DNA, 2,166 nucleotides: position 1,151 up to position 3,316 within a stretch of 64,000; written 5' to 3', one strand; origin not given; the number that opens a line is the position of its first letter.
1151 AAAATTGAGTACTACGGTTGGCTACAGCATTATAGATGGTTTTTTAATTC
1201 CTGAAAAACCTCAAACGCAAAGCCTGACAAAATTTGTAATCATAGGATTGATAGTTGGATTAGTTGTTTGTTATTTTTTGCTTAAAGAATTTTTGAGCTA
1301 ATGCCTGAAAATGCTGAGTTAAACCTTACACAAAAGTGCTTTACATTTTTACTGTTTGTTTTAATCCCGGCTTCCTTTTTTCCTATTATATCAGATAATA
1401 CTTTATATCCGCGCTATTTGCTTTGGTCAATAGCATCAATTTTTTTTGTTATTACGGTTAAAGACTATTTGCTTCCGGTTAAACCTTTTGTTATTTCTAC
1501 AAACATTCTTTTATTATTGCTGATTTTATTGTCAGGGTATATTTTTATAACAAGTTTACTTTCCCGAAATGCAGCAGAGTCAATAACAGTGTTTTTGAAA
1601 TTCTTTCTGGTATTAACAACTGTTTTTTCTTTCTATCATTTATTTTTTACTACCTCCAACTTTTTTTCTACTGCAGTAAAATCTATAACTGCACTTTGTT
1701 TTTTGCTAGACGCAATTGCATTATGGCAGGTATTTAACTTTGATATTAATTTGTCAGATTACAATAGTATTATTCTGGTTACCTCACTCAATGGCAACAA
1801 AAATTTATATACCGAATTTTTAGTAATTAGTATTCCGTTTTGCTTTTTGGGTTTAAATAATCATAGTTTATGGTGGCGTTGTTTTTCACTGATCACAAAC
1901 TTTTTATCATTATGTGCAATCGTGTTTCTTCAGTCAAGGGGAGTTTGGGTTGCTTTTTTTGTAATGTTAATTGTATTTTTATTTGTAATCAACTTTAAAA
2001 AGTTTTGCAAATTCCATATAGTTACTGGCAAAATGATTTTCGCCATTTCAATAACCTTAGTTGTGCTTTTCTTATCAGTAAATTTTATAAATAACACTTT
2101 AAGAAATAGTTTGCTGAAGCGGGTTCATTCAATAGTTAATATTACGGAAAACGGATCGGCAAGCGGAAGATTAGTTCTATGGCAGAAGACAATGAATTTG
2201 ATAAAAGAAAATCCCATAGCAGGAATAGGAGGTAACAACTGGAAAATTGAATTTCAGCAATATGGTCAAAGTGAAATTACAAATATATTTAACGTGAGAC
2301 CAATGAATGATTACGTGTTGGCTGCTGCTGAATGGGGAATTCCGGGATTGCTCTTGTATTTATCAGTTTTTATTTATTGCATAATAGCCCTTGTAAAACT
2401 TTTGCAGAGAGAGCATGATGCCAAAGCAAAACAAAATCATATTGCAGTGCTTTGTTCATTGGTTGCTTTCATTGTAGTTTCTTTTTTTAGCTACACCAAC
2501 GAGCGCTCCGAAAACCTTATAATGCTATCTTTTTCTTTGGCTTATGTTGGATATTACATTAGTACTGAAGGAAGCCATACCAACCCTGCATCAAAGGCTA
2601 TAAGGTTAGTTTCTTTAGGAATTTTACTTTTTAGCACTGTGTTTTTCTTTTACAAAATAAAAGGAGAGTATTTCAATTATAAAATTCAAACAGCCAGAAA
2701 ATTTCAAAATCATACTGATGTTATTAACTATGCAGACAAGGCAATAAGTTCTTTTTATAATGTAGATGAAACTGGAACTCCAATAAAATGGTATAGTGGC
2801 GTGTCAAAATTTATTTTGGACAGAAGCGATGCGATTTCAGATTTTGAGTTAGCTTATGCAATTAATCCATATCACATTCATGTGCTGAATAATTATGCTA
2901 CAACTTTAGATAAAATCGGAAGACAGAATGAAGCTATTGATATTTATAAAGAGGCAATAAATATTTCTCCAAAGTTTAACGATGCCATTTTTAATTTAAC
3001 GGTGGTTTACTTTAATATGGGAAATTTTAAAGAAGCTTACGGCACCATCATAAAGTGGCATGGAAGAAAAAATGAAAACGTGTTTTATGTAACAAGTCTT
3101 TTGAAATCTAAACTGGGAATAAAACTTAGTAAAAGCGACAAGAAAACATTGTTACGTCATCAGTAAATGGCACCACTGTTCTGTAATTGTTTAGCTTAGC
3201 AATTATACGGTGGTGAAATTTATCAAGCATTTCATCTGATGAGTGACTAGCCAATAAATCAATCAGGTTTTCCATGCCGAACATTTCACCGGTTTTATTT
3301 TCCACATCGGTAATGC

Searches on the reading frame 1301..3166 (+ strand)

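Call 64: search_protein_families(library=pfam, proteins=[window:1301-3166:+], max_evalue=0.00001)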
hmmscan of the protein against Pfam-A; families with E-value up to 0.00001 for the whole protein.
window:1301-3166:+ (621 aa): 2 families
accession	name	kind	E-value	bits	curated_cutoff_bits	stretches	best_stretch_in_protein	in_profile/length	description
PF04932.20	Wzy_C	-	1e-22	81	31.7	1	200-354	3-149/149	O-Antigen ligase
PF13431.12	TPR_17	-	6e-06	26.6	24.4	0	516-546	3-33/34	Tetratricopeptide repeat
